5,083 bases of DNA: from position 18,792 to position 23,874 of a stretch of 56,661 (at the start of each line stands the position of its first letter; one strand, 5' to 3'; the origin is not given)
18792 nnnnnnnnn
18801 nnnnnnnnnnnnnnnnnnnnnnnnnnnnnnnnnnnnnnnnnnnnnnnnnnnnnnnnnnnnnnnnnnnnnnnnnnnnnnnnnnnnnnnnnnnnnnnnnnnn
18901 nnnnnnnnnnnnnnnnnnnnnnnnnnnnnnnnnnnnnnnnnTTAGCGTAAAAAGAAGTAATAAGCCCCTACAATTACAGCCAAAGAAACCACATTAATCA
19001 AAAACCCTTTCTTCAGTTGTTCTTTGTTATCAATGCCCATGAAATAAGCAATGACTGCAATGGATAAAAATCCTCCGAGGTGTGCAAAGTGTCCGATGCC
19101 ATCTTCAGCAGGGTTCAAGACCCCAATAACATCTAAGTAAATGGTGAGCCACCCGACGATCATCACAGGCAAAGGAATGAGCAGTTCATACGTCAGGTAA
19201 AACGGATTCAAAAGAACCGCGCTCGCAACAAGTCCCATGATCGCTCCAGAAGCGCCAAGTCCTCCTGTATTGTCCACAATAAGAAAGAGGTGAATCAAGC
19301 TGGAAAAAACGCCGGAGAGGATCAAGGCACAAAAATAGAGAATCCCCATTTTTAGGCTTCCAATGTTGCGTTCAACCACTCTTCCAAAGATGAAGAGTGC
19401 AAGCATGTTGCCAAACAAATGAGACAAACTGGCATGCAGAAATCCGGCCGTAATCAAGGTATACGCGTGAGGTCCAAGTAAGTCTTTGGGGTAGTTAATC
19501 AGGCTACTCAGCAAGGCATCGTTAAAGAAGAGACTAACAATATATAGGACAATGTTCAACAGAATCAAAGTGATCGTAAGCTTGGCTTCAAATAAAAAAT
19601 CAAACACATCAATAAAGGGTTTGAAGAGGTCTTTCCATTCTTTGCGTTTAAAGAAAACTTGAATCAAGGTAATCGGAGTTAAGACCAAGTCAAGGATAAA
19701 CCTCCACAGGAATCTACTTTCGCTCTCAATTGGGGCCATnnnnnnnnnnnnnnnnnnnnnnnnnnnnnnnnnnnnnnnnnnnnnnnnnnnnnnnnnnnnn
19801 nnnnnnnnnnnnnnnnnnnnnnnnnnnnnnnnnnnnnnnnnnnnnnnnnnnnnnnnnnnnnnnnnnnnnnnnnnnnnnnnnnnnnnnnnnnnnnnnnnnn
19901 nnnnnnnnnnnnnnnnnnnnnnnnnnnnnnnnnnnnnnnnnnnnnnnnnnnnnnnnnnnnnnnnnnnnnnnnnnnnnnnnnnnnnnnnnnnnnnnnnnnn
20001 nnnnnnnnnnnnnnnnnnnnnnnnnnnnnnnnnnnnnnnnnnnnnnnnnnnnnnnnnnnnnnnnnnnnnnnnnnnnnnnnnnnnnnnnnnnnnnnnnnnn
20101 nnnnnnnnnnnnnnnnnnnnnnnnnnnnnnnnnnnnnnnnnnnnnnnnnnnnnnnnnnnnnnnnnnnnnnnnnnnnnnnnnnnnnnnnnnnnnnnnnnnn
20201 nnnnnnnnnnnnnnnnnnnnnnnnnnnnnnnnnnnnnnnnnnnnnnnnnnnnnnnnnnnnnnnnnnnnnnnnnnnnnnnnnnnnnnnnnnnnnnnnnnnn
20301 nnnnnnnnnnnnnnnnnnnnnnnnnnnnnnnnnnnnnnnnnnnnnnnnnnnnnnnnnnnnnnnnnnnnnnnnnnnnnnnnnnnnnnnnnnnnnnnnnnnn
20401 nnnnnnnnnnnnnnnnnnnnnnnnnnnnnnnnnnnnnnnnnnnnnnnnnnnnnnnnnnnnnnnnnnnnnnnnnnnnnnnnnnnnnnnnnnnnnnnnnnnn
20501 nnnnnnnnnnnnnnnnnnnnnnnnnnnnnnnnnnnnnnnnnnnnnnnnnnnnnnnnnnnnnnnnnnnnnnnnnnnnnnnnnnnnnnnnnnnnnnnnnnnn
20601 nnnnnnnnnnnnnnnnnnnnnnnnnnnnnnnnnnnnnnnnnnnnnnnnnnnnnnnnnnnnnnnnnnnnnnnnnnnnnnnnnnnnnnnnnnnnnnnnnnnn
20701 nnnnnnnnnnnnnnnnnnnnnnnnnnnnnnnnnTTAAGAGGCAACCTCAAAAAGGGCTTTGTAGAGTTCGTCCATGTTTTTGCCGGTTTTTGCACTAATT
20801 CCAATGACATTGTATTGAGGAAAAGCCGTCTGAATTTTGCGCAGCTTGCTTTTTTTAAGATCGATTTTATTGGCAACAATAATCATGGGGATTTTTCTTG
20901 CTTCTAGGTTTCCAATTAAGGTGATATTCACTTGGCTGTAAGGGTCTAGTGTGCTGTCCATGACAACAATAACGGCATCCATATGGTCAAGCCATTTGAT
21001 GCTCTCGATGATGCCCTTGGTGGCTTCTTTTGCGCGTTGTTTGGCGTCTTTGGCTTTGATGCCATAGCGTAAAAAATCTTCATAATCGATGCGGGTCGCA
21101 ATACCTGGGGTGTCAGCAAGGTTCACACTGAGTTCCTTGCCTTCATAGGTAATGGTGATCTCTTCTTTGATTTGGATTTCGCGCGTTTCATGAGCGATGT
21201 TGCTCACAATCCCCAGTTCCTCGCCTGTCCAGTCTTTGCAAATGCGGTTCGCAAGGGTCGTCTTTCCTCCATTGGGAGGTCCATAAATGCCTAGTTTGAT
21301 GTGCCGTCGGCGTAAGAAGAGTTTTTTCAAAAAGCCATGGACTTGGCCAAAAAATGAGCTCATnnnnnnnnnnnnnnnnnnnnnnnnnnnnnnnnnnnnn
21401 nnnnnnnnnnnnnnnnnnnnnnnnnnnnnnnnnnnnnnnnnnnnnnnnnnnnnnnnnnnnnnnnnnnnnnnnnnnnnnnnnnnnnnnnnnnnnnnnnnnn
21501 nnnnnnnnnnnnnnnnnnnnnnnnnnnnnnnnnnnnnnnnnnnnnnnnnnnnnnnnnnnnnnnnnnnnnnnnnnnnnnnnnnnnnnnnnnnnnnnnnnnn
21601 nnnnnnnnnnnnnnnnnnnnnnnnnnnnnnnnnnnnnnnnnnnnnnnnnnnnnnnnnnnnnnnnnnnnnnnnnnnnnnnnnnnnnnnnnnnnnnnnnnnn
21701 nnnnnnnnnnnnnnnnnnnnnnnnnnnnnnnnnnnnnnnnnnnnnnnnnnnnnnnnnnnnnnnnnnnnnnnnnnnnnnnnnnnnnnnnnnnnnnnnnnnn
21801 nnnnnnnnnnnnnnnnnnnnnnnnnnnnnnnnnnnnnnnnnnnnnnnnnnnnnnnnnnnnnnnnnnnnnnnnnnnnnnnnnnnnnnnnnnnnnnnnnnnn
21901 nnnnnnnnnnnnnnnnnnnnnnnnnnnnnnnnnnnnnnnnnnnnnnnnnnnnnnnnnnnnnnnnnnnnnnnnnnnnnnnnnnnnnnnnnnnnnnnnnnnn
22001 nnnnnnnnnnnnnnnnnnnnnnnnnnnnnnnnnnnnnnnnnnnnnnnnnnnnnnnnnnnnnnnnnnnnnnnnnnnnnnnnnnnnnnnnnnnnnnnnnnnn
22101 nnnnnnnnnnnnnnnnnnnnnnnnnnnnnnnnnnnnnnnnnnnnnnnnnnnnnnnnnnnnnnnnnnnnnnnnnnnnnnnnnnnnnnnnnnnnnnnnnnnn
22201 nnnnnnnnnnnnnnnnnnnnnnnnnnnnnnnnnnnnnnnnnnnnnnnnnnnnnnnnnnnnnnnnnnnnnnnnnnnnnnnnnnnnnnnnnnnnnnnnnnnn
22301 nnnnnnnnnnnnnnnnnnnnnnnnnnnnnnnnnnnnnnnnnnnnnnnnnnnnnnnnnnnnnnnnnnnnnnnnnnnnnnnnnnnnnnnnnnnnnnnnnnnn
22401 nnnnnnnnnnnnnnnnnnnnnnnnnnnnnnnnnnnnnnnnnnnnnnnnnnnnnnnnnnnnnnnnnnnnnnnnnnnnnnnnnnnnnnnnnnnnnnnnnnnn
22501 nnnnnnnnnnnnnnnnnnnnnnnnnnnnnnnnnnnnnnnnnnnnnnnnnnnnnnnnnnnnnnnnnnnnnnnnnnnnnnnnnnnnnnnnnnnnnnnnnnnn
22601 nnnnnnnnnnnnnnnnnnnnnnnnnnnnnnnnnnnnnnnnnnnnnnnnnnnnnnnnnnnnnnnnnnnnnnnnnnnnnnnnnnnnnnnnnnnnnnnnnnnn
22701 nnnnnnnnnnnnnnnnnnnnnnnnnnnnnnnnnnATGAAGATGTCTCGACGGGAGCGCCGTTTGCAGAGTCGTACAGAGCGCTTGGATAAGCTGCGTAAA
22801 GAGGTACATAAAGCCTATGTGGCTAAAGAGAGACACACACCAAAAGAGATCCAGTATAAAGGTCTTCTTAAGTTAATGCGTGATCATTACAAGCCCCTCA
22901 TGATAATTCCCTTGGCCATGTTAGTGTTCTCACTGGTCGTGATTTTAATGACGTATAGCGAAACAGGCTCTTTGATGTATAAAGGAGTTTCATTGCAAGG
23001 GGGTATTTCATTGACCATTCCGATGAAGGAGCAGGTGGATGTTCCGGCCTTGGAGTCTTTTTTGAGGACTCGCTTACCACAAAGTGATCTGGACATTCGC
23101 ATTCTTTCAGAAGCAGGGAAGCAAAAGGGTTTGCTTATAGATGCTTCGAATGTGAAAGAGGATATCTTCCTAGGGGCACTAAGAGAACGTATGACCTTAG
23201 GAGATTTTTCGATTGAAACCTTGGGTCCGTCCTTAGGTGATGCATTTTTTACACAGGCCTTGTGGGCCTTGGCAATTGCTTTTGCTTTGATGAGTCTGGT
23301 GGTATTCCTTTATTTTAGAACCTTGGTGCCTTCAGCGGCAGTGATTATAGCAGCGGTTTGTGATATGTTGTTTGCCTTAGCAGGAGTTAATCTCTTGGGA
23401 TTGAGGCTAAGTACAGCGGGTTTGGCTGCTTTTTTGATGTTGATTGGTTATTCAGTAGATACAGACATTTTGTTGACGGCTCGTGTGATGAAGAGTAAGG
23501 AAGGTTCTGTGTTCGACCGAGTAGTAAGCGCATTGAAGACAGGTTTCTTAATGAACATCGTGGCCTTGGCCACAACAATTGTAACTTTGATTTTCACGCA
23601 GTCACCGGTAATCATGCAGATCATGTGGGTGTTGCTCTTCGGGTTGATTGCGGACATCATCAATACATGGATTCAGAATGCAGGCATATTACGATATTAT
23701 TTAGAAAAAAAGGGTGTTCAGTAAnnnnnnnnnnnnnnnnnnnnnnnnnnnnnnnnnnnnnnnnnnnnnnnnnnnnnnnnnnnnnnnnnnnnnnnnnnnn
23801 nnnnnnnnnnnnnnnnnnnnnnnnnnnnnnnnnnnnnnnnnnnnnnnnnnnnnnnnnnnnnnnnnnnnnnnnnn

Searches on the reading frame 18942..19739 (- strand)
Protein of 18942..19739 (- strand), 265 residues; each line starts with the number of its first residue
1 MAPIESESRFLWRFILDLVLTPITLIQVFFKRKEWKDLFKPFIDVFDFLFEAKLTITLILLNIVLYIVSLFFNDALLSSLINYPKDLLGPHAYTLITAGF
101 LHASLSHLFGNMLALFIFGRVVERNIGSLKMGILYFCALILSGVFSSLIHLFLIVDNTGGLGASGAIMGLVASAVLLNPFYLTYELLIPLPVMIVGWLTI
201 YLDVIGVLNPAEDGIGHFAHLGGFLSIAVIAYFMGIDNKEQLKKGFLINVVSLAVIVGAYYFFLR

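Call 17: search_protein_families(library=pfam, proteins=[window:18942-19739:-], max_evalue=0.0001)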
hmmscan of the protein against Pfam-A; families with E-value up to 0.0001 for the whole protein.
window:18942-19739:- (265 aa): 1 family
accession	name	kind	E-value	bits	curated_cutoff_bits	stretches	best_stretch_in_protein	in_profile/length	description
PF01694.28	Rhomboid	-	2.8e-22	79.9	22.6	1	92-234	4-140/143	Rhomboid domain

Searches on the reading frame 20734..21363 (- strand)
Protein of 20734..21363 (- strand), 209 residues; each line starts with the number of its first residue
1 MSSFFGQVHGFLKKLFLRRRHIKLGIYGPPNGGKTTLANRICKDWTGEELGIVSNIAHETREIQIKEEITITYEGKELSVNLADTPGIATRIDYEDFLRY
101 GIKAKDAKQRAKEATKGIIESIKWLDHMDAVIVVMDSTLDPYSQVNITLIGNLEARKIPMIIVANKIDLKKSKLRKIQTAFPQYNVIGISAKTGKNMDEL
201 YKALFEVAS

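Call 17: search_protein_families(library=pfam, proteins=[window:20734-21363:-], max_evalue=0.0001)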
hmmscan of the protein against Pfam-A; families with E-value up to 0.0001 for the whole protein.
window:20734-21363:- (209 aa): 7 families
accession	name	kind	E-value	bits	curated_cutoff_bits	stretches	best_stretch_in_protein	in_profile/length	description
PF01926.29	MMR_HSR1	-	1.7e-15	57.6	21.9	1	24-166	2-113/113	50S ribosome-binding GTPase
PF00009.33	GTP_EFTU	-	3.5e-13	50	26.5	1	122-207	87-185/188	Elongation factor Tu GTP binding domain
PF02421.24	FeoB_N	-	4.9e-08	33.1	27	1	24-203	3-155/156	Ferrous iron transport protein B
PF16897.10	MMR_HSR1_Xtn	-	7.4e-07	29.6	35.2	1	156-206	54-102/106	C-terminal region of MMR_HSR1 domain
PF03193.22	RsgA_GTPase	-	3.8e-06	27.3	30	0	128-204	23-104/174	RsgA GTPase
PF00025.27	Arf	-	4.3e-06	26.8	22.3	0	125-173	79-131/174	ADP-ribosylation factor family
PF00004.35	AAA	-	3.2e-05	24.8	21.2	1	26-175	3-119/131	ATPase family associated with various cellular activities (AAA)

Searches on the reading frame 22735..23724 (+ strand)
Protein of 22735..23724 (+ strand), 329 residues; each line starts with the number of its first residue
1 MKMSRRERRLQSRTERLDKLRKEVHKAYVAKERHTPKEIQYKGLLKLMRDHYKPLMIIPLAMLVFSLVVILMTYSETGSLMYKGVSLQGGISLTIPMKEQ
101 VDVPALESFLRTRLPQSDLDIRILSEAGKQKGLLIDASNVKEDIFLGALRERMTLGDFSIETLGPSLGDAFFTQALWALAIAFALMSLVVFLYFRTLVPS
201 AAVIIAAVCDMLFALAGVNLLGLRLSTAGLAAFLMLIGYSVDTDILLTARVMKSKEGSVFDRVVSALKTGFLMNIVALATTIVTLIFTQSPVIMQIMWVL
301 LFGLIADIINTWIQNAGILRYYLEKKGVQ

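Call 16: search_protein_families(library=ncbifam, proteins=[window:22735-23724:+], max_evalue=0.00001)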
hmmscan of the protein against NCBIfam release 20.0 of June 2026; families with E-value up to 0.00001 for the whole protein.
window:22735-23724:+ (329 aa): 18 families
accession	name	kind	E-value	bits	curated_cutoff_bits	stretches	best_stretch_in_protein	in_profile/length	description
NF006353.0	PRK08578.1-1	subfamily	1.5e-63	214.9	282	1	48-326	1-278/281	preprotein translocase subunit SecF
NF006356.0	PRK08578.1-4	equivalog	4.2e-62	210.4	330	1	36-326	15-298/302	preprotein translocase subunit SecF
NF006354.0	PRK08578.1-2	equivalog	4.9e-61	206.7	353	1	52-326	13-288/296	preprotein translocase subunit SecF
NF041305.1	SecF_Halo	equivalog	7.5e-49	166.6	420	1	53-323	17-284/289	protein translocase subunit SecF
NF006357.0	PRK08578.2-1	equivalog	3.3e-47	161.6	304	1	52-325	5-276/282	preprotein translocase subunit SecF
NF006355.0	PRK08578.1-3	equivalog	1e-45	156.3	421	1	53-323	17-284/290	preprotein translocase subunit SecF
TIGR00966.2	transloc_SecF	equivalog_domain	3.4e-21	76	160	1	51-306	6-263/279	protein translocase subunit SecF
NF009583.0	PRK13024.1-3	subfamily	1.6e-17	62.9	721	1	33-313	436-724/755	protein translocase subunit SecDF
TIGR00916.1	2A0604s01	subfamily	5.5e-13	49.1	148.6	1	159-309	74-228/231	SecD/SecF family protein translocase subunit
NF006218.0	PRK08343.1-4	subfamily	5.6e-10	38.6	383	1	136-286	205-349/392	preprotein translocase subunit SecD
NF009581.0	PRK13024.1-1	equivalog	9.2e-09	34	1058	1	63-304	459-697/752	protein translocase subunit SecDF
NF006215.0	PRK08343.1-1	equivalog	3.8e-08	32.4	666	1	136-285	328-477/522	preprotein translocase subunit SecD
NF009582.0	PRK13024.1-2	equivalog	4.1e-08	31.7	723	1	24-310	502-798/859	protein translocase subunit SecDF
TIGR01129.1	secD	equivalog_domain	5e-08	32.5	244.4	1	147-286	224-357/397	protein translocase subunit SecD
NF006216.0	PRK08343.1-2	equivalog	2.2e-07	30.1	519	1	131-287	306-463/506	preprotein translocase subunit SecD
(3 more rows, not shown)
